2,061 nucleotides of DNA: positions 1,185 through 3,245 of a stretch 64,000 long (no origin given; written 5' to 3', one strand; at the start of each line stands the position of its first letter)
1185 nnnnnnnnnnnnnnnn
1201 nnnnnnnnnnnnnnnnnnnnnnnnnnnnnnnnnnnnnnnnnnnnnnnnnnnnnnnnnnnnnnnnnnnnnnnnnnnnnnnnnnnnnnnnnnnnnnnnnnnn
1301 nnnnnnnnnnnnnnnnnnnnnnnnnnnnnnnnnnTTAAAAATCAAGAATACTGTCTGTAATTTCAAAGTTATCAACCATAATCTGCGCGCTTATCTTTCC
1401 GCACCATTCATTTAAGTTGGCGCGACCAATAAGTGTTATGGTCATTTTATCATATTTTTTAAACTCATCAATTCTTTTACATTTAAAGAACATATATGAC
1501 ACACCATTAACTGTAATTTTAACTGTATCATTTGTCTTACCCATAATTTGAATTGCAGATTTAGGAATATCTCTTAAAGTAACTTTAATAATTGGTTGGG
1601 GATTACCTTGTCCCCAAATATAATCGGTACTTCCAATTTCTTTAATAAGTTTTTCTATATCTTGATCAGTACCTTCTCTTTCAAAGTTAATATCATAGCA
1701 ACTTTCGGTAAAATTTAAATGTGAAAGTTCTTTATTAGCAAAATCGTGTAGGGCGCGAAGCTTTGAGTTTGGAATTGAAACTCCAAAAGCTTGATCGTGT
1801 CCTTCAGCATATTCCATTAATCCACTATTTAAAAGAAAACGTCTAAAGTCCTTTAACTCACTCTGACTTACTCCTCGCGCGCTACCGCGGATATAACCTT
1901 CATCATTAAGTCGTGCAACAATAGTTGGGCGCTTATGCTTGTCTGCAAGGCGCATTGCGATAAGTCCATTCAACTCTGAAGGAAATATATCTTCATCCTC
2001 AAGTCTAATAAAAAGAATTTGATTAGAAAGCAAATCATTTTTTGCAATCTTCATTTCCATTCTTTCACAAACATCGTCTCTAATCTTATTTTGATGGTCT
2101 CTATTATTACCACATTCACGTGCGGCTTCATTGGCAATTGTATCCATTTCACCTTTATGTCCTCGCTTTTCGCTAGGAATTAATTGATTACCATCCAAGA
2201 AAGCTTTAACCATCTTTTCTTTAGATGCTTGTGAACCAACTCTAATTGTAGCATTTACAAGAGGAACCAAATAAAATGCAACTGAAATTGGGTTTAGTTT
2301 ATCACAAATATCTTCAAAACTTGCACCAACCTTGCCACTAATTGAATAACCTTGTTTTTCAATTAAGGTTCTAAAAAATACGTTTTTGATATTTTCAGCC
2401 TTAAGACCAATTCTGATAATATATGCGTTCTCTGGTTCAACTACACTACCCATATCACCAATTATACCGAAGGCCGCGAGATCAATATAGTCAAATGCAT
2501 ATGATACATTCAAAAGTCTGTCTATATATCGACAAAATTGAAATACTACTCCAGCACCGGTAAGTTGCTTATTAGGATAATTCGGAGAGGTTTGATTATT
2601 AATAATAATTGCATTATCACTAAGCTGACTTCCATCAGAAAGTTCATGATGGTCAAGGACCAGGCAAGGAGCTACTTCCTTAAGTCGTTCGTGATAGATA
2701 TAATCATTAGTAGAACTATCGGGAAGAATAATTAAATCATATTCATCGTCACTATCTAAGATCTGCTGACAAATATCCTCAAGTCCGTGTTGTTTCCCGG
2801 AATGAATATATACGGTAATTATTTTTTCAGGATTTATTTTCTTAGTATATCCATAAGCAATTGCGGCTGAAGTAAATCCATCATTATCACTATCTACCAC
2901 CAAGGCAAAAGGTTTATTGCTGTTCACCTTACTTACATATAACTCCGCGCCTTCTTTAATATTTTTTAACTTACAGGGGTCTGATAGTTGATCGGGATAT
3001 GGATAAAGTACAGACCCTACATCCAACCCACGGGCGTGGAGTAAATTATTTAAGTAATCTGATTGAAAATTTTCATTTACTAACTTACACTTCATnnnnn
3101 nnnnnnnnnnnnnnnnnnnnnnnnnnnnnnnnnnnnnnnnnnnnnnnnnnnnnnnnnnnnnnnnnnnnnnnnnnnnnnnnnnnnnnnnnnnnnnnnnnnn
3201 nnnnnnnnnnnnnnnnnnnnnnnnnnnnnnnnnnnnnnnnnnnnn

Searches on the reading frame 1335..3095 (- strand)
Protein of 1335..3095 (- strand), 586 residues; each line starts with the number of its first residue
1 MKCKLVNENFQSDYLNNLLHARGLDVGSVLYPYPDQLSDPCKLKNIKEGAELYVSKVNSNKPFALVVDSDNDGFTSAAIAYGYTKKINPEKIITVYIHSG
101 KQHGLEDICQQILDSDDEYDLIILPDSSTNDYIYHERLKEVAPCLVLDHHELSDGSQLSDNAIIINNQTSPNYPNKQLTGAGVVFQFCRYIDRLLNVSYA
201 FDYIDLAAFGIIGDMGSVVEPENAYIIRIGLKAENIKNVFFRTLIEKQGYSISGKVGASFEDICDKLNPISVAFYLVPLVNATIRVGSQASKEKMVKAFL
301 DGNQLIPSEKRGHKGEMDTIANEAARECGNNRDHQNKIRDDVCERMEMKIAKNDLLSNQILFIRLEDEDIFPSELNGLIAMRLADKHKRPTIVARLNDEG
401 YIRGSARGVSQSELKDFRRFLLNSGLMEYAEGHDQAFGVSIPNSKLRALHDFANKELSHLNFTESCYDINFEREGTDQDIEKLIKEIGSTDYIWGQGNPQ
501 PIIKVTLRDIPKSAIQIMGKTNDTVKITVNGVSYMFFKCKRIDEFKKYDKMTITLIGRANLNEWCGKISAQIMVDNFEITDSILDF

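Call 19: search_protein_families(library=phrogs, proteins=[window:1335-3095:-], max_evalue=0.00001)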
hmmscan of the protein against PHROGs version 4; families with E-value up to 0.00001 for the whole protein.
window:1335-3095:- (586 aa): 2 families
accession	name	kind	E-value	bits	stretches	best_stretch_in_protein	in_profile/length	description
phrog_2484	-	DNA, RNA and nucleotide metabolism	5.7e-129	432.3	1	1-581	1-560/564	RecJ-like ssDNA exonuclease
phrog_4771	-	other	2.4e-06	27.9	1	56-153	12-95/363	DHH phosphoesterase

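Call 47: search_dna_similar(query=window:1335-3095:-, collection=phages, mode=protein, max_rows=15)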
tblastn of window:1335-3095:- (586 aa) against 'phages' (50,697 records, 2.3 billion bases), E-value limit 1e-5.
Records with a match: 204; places in all: 204; records where one place covers at least 80% of the query: 190.
Best place of each record, by identity: <60% 204.
By first word of the organism name: Bacillus 59; Staphylococcus 46; Lactococcus 29; Enterococcus 20; Lactobacillus 18; Bacteriophage 10; Enterocloster 6; Mammaliicoccus 4; Geobacillus 3; Brevibacillus 2; and 6 more.
By host as written in the record: Lactococcus lactis 19; - 18; Staphylococcus sp. 17; Bacillus subtilis BEST7003 11; Bacillus anthracis Sterne 10; Lactobacillus plantarum 8; Bacillus subtilis 7; Bacillus anthracis 7; and 61 more.
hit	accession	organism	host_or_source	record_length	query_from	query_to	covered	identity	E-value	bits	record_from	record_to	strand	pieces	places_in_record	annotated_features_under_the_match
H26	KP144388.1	Geobacillus virus E3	failed fermentation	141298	1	577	98%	34.9%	4e-90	310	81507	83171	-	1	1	putative single stranded DNA exonuclease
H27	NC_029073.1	Geobacillus virus E3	failed fermentation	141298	1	577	98%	34.9%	4e-90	310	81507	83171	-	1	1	RecJ-like ssDNA exonuclease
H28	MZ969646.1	Bacillus phage BUCT082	Bacillus subtilis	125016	1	580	99%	33.2%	5e-83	289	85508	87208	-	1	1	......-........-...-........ exonuclease | hypothetical protein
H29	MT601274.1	Bacillus phage vB_BsuS-Goe13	Bacillus subtilis Delta6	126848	1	580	99%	33.2%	1e-82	288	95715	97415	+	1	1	yorK: putative ssDNA-specific endonuclease | hypothetical: hypothetical protein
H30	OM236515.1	Bacillus phage SPR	Bacillus subtilis BEST7003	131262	1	580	99%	33.2%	3e-81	284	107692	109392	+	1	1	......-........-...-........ exonuclease | hypothetical protein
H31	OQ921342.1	Bacillus phage SPbetaL2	Bacillus subtilis BEST7003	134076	1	580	99%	33.2%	5e-81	283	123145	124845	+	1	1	hypothetical protein (x2)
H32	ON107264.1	Bacillus phage BUCT083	Bacillus subtilis subsp. subtilis str. ...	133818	1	580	99%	33.0%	2e-81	285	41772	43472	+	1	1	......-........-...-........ exonuclease | hypothetical protein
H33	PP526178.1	Bacillus phage phi3T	Bacillus subtilis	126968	1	580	99%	33.0%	2e-81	285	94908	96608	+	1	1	record has no annotation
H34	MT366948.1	Bacillus phage Hyb3phi3Ts-SPbeta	Bacillus subtilis subsp. subtilis str. ...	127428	1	580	99%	33.0%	2e-81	285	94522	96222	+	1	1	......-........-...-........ exonuclease | putative DNA replication initiation protein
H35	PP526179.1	Bacillus phage phi3T-SPBeta hybrid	Bacillus subtilis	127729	1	580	99%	33.0%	2e-81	285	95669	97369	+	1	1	record has no annotation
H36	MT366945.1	Bacillus phage phi3Ts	Bacillus subtilis subsp. subtilis str. ...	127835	1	580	99%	33.0%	2e-81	285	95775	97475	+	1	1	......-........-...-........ exonuclease | putative DNA replication initiation protein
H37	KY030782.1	Bacillus phage phi3T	Bacillus subtilis str. 168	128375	1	580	99%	33.0%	2e-81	285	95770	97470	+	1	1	single-stranded DNA-specific exonuclease | hypothetical protein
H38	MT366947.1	Bacillus phage Hyb2phi3Ts-SPbeta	Bacillus subtilis subsp. subtilis str. ...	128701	1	580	99%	33.0%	2e-81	285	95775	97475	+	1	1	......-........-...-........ exonuclease | putative DNA replication initiation protein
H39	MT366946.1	Bacillus phage Hyb1phi3Ts-SPbeta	Bacillus subtilis subsp. subtilis str. ...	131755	1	580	99%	33.0%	2e-81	285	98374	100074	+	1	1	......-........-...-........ exonuclease | putative DNA replication initiation protein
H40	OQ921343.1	Bacillus phage SPbetaL3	Bacillus subtilis BEST7003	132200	1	580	99%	33.0%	2e-81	285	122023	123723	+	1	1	hypothetical protein (x2)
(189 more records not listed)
